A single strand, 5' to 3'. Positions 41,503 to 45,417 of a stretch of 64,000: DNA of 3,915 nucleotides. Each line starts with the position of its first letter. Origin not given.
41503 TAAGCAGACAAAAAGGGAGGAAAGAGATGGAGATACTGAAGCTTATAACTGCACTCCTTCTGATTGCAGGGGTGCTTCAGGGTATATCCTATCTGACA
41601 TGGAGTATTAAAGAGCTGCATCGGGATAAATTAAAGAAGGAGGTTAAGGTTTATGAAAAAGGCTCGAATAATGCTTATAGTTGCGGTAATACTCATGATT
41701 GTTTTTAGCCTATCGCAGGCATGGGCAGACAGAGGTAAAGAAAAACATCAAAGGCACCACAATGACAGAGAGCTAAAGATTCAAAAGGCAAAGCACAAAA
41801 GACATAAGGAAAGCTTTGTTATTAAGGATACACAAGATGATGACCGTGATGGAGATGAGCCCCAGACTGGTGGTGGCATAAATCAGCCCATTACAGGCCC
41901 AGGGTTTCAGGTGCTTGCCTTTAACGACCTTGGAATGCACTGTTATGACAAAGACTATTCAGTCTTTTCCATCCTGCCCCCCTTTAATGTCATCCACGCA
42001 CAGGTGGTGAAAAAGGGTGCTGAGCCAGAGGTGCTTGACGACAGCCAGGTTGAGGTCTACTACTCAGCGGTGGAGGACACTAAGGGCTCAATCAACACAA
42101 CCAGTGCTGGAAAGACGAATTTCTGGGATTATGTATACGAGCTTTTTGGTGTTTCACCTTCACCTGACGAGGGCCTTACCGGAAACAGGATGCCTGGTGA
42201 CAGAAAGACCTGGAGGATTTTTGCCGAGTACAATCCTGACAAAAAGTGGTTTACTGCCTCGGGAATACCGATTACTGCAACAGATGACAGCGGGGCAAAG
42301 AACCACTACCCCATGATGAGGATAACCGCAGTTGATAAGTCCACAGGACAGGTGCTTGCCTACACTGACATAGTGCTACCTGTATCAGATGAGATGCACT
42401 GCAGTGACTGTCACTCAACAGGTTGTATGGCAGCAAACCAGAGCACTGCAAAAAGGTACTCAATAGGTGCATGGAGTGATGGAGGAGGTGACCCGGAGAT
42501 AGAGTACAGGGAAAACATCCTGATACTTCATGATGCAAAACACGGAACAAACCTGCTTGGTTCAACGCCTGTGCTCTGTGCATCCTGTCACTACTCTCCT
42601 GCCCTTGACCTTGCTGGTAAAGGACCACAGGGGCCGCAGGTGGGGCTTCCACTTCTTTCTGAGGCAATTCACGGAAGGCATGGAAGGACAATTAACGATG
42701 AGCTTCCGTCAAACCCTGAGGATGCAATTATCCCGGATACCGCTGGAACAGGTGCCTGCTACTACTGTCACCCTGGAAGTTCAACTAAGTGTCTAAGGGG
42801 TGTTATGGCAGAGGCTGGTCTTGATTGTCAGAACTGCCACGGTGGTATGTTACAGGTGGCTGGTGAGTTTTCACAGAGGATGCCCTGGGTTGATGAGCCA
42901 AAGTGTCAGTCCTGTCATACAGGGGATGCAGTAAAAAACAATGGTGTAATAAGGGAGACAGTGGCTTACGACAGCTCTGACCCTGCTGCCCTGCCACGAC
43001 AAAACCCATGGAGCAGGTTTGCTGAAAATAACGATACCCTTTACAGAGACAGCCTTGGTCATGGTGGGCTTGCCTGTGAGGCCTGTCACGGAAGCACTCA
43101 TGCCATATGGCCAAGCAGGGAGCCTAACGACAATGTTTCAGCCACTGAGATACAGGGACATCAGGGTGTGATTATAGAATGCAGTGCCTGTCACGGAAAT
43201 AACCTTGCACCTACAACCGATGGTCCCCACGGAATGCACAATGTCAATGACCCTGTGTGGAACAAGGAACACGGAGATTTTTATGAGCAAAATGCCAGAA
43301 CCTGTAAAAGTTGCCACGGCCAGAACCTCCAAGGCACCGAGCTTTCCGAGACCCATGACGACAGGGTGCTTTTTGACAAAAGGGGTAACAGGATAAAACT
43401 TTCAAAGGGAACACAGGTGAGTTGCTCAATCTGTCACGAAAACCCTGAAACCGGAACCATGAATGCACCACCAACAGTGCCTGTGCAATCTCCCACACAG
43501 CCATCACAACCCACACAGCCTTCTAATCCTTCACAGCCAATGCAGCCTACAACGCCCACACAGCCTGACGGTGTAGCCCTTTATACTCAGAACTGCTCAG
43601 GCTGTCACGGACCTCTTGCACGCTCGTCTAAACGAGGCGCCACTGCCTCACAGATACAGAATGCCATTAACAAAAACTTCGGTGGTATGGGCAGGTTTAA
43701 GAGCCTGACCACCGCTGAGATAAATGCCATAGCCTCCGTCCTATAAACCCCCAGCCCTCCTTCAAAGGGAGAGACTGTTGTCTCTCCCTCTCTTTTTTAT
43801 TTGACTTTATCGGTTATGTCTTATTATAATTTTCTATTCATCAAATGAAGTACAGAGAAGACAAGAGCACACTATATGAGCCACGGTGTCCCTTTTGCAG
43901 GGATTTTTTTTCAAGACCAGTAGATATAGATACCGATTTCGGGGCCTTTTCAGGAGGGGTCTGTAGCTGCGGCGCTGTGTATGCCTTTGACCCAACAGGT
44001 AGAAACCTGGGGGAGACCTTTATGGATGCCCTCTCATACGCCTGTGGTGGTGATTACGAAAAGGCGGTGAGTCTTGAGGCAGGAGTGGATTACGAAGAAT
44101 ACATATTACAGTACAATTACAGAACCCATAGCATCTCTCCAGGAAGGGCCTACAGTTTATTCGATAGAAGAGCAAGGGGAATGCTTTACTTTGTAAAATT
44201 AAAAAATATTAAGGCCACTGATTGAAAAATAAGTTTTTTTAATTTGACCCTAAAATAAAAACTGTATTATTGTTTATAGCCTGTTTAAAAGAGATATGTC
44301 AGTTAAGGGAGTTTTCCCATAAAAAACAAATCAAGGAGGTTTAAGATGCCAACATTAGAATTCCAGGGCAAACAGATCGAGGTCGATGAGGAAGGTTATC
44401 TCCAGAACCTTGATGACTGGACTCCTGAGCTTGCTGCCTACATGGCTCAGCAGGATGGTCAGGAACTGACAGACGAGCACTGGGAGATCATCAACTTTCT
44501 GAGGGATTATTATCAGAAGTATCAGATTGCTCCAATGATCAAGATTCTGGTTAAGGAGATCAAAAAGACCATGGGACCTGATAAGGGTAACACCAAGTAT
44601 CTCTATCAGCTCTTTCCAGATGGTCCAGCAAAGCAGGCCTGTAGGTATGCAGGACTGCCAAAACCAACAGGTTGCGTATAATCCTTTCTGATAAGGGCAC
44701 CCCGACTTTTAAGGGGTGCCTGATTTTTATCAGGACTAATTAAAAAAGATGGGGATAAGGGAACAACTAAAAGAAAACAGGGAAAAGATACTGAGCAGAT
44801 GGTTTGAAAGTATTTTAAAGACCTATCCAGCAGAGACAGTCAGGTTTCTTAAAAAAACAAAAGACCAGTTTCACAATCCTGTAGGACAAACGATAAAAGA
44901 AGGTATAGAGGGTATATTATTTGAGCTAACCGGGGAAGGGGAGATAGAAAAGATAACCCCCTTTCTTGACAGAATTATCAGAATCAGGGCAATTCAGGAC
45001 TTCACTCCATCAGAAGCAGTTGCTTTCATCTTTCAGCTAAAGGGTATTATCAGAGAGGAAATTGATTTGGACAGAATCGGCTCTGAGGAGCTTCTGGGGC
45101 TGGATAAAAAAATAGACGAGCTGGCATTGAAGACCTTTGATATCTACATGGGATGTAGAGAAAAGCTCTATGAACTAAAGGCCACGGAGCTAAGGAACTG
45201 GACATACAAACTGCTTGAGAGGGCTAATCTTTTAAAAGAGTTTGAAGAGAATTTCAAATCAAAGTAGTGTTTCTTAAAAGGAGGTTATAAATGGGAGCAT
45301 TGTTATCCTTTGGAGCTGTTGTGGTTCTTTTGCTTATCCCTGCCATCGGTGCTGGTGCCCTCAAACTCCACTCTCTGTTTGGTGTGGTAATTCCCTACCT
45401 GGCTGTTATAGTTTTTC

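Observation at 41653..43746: Unusual domain layout of the decaheme cytochrome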

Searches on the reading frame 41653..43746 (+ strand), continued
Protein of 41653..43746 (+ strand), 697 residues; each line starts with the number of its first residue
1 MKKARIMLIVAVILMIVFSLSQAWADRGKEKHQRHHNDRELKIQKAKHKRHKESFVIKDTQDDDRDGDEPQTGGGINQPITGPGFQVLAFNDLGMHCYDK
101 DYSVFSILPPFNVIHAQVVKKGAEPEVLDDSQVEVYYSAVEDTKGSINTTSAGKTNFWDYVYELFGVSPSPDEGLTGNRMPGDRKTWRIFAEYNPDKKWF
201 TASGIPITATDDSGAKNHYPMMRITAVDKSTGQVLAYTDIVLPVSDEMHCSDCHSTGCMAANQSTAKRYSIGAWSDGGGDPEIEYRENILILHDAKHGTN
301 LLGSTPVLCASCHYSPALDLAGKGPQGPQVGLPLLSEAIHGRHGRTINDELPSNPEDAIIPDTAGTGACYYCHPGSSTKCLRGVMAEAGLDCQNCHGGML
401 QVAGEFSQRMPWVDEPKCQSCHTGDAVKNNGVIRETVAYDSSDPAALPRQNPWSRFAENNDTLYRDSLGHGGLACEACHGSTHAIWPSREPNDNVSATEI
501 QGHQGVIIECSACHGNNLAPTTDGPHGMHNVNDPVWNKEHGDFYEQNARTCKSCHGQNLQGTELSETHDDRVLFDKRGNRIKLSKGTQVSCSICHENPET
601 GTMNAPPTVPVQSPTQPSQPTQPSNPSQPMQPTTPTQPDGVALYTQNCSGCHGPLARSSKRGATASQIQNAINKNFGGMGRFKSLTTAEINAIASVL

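Call 84: list_cluster_members(proteins=[P0001, P0002, P0003, P0004, P0006, P0245, window:41653-43743:+])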
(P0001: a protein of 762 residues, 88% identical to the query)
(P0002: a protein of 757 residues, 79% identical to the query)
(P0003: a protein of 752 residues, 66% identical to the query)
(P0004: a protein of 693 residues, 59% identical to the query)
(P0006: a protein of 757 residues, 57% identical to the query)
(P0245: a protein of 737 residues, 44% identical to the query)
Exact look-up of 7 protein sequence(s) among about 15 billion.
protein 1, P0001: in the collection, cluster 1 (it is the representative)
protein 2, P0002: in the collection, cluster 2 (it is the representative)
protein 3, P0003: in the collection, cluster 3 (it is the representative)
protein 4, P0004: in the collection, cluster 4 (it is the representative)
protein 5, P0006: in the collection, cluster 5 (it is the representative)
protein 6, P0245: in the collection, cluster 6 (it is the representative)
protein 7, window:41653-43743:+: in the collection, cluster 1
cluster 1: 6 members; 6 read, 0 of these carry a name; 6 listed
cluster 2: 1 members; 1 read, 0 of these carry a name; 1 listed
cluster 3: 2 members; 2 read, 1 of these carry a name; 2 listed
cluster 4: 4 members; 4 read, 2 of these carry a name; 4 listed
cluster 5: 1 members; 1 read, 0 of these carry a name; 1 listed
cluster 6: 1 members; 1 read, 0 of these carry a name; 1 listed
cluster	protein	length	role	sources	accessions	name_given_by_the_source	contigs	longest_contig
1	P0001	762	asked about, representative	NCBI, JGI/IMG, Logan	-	-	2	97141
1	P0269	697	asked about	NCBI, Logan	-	-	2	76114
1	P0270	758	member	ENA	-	-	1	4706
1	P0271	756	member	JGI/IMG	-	-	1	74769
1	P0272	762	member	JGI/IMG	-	-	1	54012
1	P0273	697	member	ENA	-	-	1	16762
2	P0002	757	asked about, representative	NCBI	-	-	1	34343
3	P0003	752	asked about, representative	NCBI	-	-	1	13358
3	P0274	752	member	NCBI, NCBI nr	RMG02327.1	MAG: cytochrome c [Nitrospirae bacterium] | MAG: cytochrome c [Nitrospirota bacterium]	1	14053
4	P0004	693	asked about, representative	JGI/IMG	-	-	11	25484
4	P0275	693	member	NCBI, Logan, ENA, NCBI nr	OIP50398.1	MAG: hypothetical protein AUK28_01760 [Desulfobacterales bacterium CG2_30_60_27]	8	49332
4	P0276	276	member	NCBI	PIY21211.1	MAG: cell surface receptor IPT/TIG domain-containing protein, partial ...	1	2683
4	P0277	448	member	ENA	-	-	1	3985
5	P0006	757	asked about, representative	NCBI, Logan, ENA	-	-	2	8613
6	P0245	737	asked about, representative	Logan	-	-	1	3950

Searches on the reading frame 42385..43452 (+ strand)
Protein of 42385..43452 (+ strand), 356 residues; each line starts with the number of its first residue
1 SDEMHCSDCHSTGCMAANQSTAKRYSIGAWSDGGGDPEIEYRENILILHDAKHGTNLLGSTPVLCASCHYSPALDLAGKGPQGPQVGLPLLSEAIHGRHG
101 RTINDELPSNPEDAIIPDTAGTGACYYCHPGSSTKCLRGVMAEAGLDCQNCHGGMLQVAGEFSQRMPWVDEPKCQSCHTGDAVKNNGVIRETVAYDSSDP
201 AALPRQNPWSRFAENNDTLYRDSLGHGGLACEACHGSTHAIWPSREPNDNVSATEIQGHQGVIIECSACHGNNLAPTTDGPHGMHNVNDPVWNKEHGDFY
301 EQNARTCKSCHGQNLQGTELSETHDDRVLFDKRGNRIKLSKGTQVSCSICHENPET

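Call 78: predict_structure(alignment_id=A3)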
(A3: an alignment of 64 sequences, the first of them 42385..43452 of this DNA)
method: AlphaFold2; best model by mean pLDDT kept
length: 356 residues; sequences in the alignment: 64
mean_pLDDT: 77.9   pTM: 0.70
mean pLDDT of the five models: 77.9, 77.8, 76.4, 70.0, 65.0
residues with pLDDT >= 90: 67; 70-90: 208; 50-70: 51; < 50: 30
segments of 3 or more residues with pLDDT < 50: 1-3, 133-138, 240-260
pLDDT, mean of each block of 10 residues (from residue 1): 55 67 91 85 87 88 80 84 92 90 91 86 68 50 76 89 81 77 80 88 83 71 69 56 38 43 70 83 76 87 90 88 85 89 89 86
secondary structure, 60 per line:
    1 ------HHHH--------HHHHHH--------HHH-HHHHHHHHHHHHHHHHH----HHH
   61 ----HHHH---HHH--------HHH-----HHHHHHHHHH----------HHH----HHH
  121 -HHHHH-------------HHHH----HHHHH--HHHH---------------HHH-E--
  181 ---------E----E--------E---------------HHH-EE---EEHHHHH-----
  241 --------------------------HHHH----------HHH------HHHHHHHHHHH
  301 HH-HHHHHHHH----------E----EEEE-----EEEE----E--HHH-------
elements in order: H7-10 H19-24 H37-53 H65-68 H91-100 H122-126 H140-143 H148-152 H155-158 H231-235 H267-270 H290-302 H304-311 E327-330 E336-339

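Call 80: fold_search(model_id=the predicted structure, library=pdb)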
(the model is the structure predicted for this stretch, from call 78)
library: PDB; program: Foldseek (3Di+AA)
matches with E <= 10: 123; with E <= 0.001: 0
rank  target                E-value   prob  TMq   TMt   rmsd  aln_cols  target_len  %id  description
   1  5gu4_A                1.2e+00  0.08  0.09  0.11  12.5        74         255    9  rRNA N-glycosylase RTA (released 2016-11-02)
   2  9e42_B                1.7e+00  0.07  0.07  0.09  12.3        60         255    8  RTA-RUNT-192 complex (released 2025-05-14)
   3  6obg_A                1.7e+00  0.06  0.07  0.09  12.9        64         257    9  Ricin A chain bound to VHH antibody V8E6 (released 2020-04-01)
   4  3px8                  1.8e+00  0.06  0.08  0.10  12.9        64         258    9  RTA in complex with 7-carboxy-pterin (released 2011-06-22)
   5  9e42_A                1.9e+00  0.06  0.07  0.10  12.8        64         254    9  RTA-RUNT-192 complex (released 2025-05-14)
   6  5boz_B                2.0e+00  0.06  0.07  0.09  12.8        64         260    9  Ricin A chain bound to camelid nanobody (VHH9)(E1) (released 2016-12-07)
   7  5j56_A                2.0e+00  0.06  0.07  0.09  12.3        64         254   11  RTA-V1C7 (released 2016-12-07)
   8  7tgi_A                2.0e+00  0.06  0.08  0.10  12.9        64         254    9  Single-domain VHH intrabodies neutralize ricin toxin (released 2022-10-12)
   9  2hly                  2.1e+00  0.05  0.07  0.11  14.1        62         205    8  The crystal structure of genomics APC5867 (released 2006-07-18)
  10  4lgr_A                2.1e+00  0.05  0.07  0.10  12.4        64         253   11  Ricin A chain bound to camelid nanobody (VHH3) (released 2014-06-11)
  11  9e3t_A                2.3e+00  0.06  0.07  0.10  12.9        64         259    9  RTA-RUNT-165 complex (released 2025-05-14)
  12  1j1m_A                2.3e+00  0.06  0.07  0.09  12.8        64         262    9  Ricin A-Chain (Recombinant) at 100K (released 2004-02-03)
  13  1dw9_A                2.3e+00  0.01  0.08  0.14  14.3        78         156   12  Structure of cyanase reveals that a novel dimeric and decameric arrangement of subunits is required for formation of t (released 2000-05-16)
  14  4esi                  2.4e+00  0.05  0.07  0.09  12.8        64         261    9  Structure of ricin A chain bound with N-((1H-1,2,3-triazol-4-yl)methyl-2-amino-4-oxo-3,4-dihydropteridine-7-carboxamide (released 2012-10-31)
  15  2ivq_A                2.4e+00  0.02  0.08  0.11  14.8        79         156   13  SITE DIRECTED MUTAGENESIS OF KEY RESIDUES INVOLVED IN THE CATALYTIC MECHANISM OF CYANASE (released 2008-10-28)
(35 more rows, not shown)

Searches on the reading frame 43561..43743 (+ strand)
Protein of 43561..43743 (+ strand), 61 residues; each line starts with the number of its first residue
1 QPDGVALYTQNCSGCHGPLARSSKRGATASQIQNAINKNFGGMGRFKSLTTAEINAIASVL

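Call 65: find_homologous_proteins(query=window:43561-43743:+, max_evalue=0.001)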
Query seq(61 aa): no candidate shares three 5-residue words with the query. No homologue found.

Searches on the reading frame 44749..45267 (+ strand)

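Call 15: search_protein_families(library=ncbifam, proteins=[window:44749-45267:+], max_evalue=0.001)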
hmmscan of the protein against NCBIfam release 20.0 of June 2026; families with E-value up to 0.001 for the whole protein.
window:44749-45267:+ (172 aa): 0 families

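Call 76: search_protein_families(library=pfam, proteins=[window:44749-45267:+], max_evalue=0.1)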
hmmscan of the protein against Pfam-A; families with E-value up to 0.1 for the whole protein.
window:44749-45267:+ (172 aa): 2 families
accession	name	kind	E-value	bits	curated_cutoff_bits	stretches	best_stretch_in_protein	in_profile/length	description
PF14361.12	RsbRD_N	-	2e-21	77.1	24.3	1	4-105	2-103/104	RsbT co-antagonist protein rsbRD N-terminal domain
PF11848.13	DUF3368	-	0.06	13.7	27.3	0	55-77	6-28/46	Domain of unknown function (DUF3368)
